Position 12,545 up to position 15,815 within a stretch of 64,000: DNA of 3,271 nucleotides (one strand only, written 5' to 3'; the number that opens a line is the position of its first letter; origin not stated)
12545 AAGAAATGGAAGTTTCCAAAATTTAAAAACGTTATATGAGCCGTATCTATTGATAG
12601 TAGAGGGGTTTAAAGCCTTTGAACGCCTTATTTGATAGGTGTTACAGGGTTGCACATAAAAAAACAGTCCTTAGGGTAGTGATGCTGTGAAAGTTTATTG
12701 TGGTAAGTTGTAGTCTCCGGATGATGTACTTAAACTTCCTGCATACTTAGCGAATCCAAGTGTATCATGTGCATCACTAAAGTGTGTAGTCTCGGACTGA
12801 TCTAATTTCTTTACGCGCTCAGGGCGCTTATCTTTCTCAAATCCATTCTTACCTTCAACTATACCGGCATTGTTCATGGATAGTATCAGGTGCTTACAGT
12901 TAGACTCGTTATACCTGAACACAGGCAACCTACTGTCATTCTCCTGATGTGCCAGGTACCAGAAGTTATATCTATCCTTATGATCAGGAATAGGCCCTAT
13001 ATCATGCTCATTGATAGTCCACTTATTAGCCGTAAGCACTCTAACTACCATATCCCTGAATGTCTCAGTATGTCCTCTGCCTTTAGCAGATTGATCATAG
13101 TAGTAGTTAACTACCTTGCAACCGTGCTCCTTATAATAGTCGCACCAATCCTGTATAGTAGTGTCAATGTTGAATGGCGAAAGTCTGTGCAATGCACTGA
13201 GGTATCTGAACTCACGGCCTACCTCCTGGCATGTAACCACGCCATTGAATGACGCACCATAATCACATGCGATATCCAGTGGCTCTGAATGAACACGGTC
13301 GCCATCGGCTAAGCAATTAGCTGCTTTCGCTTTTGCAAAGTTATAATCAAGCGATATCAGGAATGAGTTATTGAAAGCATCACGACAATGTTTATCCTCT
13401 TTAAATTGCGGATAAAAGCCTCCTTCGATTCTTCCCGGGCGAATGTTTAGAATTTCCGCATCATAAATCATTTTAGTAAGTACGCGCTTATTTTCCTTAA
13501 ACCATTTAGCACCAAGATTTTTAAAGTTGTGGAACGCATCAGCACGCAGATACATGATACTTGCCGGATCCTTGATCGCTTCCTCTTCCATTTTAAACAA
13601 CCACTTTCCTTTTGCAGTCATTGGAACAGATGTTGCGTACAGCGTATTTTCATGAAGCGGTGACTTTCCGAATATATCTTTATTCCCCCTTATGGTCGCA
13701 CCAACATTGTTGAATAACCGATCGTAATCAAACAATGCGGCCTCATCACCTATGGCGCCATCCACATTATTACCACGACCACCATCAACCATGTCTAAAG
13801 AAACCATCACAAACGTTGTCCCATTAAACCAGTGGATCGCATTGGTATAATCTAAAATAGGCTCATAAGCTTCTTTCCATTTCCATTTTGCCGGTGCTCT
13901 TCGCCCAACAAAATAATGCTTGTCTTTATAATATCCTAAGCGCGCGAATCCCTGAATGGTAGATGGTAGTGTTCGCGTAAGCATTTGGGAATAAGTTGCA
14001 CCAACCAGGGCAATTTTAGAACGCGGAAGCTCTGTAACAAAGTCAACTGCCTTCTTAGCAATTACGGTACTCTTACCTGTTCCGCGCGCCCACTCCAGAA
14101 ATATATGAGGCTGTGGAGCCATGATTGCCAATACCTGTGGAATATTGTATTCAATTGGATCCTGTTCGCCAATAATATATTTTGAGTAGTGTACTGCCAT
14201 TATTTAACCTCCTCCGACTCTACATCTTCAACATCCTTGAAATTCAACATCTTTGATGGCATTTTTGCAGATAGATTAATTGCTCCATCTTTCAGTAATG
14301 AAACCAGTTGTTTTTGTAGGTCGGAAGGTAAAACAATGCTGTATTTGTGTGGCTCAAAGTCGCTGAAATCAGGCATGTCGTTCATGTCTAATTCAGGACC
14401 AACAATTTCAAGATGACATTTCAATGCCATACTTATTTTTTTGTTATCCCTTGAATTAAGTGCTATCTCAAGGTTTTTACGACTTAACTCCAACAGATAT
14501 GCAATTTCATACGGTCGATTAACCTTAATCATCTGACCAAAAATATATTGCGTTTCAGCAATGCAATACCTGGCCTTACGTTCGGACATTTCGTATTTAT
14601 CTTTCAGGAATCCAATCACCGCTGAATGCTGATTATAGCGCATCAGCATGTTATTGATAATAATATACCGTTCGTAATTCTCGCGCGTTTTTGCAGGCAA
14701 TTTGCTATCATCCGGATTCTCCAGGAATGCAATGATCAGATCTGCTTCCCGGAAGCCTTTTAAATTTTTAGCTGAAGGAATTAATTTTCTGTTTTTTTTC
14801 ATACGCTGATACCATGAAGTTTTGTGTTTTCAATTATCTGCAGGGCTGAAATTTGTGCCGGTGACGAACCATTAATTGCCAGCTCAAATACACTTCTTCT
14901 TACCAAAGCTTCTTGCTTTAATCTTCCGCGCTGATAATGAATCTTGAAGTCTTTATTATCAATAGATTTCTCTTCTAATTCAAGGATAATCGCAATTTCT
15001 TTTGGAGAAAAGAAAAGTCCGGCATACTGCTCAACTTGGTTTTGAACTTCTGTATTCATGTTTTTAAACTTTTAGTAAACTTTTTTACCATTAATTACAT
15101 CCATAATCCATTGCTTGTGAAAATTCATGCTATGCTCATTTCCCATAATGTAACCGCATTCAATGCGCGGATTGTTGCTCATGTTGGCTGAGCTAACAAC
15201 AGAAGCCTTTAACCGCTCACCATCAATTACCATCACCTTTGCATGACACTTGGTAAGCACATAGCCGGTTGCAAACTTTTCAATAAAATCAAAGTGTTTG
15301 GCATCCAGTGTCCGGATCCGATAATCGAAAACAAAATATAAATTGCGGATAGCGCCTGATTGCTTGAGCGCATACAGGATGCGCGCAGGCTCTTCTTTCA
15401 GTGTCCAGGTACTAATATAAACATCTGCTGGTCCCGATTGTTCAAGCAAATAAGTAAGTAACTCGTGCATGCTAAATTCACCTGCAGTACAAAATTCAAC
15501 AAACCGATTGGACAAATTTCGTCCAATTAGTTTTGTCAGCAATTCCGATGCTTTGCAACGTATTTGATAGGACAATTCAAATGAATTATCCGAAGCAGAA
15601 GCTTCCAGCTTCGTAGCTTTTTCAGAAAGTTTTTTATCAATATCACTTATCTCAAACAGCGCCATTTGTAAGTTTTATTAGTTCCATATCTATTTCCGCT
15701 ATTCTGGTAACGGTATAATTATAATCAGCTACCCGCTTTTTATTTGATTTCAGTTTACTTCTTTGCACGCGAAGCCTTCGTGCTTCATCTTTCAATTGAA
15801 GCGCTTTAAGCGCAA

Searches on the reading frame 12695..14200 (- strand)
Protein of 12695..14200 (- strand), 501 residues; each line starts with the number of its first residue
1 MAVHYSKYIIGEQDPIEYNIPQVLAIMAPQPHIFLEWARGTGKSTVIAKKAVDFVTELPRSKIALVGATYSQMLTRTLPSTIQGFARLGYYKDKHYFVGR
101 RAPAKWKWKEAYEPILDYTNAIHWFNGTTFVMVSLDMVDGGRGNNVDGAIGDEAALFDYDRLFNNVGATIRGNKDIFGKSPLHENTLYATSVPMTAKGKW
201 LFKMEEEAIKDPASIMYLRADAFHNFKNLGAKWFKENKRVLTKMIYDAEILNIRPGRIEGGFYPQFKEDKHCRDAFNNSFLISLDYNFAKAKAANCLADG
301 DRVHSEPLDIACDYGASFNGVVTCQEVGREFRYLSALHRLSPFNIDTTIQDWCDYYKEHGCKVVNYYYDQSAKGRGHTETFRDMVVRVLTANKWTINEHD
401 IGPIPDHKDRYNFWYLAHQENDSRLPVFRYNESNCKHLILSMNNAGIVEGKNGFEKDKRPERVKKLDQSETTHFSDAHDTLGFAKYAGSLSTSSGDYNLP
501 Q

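Call 18: search_protein_families(library=phrogs, proteins=[window:12695-14200:-], max_evalue=0.00001)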
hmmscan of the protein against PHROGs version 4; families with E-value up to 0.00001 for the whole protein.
window:12695-14200:- (501 aa): 1 family
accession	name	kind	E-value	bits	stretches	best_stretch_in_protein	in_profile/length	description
phrog_2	-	head and packaging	8.4e-20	72.1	1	20-420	268-596/807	terminase large subunit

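Call 57: search_dna_similar(query=window:12695-14200:-, collection=phages, mode=protein, max_evalue=0.00001, max_rows=25)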
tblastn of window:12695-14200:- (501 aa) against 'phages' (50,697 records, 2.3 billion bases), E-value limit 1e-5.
Records with a match: 30; places in all: 30; records where one place covers at least 80% of the query: 19.
Best place of each record, by identity: <60% 30.
By first word of the organism name: Flavobacterium 13; Cellulophaga 9; Bacteriophage 3; Polaribacter 2; Microcystis 2; Bacteroides 1.
By host as written in the record: Cellulophaga sp. HaHaR_3_176 9; - 3; Polaribacter sp. AHE13PA 2; Microcystis sp. 2; Flavobacterium sp. LMO6 2; Flavobacterium psychrophilum MH1 2; Flavobacterium psychrophilum T23 2; Flavobacterium psychrophilum A2 2; and 5 more.
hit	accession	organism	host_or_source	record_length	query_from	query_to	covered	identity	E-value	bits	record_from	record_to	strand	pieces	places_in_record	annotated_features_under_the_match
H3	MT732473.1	Polaribacter phage Leef_1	Polaribacter sp. AHE13PA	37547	16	479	93%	34.6%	1e-79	276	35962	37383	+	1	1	hypothetical protein (x2)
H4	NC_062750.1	Polaribacter phage Leef_1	Polaribacter sp. AHE13PA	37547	16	479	93%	34.6%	1e-79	276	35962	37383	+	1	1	hypothetical protein (x2)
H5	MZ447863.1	Microcystis phage Mea-Yong924-1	Microcystis sp.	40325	1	481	96%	30.8%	1e-75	265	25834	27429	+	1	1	terminase large subunit | hypothetical protein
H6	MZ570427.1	Microcystis phage Mae-Yong924-2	Microcystis sp.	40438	1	481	96%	30.8%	1e-75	265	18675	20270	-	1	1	terminase large subunit | hypothetical protein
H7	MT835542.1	Bacteriophage sp.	human fecal samples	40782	22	495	95%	27.6%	3e-50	191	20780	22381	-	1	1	record has no annotation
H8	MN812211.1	Flavobacterium phage vB_FspS_laban6-1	Flavobacterium sp. LMO6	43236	23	495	94%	23.2%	6e-26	118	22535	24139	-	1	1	hypothetical protein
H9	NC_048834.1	Flavobacterium phage vB_FspS_laban6-1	Flavobacterium sp. LMO6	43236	23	495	94%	23.2%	6e-26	118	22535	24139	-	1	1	hypothetical protein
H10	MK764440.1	Flavobacterium phage FPSV-F7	Flavobacterium psychrophilum 990512-1/1B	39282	20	477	91%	22.3%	7e-23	108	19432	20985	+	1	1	hypothetical protein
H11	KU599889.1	Flavobacterium phage 1H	Flavobacterium psychrophilum MH1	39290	20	477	91%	22.3%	7e-23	108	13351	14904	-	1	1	hypothetical protein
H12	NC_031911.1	Flavobacterium phage 1H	Flavobacterium psychrophilum MH1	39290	20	477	91%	22.3%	7e-23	108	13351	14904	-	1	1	hypothetical protein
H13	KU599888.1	Flavobacterium phage 23T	Flavobacterium psychrophilum T23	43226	20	477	91%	22.3%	7e-23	108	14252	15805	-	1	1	hypothetical protein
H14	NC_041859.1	Flavobacterium phage 23T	Flavobacterium psychrophilum T23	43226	20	477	91%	22.3%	7e-23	108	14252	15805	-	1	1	hypothetical protein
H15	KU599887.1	Flavobacterium phage 2A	Flavobacterium psychrophilum A2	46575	20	477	91%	22.3%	7e-23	108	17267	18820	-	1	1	hypothetical protein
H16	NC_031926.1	Flavobacterium phage 2A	Flavobacterium psychrophilum A2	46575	20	477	91%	22.3%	7e-23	108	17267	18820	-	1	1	hypothetical protein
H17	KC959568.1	Flavobacterium phage 6H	Flavobacterium psychrophilum strain MH1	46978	20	477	91%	22.3%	7e-23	108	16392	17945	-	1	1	hypothetical protein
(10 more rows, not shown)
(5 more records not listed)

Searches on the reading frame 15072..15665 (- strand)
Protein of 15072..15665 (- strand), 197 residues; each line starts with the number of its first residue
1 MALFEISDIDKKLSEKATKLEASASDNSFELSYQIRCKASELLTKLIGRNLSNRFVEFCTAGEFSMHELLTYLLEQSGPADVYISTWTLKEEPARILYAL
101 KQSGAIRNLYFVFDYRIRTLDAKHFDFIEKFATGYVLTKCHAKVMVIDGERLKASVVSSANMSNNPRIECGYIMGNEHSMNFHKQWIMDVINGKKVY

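Call 40: search_protein_families(library=phrogs, proteins=[window:15072-15665:-], max_evalue=0.001)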
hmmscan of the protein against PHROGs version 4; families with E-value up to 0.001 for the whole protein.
window:15072-15665:- (197 aa): 1 family
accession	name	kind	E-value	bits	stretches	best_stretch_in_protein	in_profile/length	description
phrog_16945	-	DNA, RNA and nucleotide metabolism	2.5e-18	67.3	1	53-190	70-209/252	endonuclease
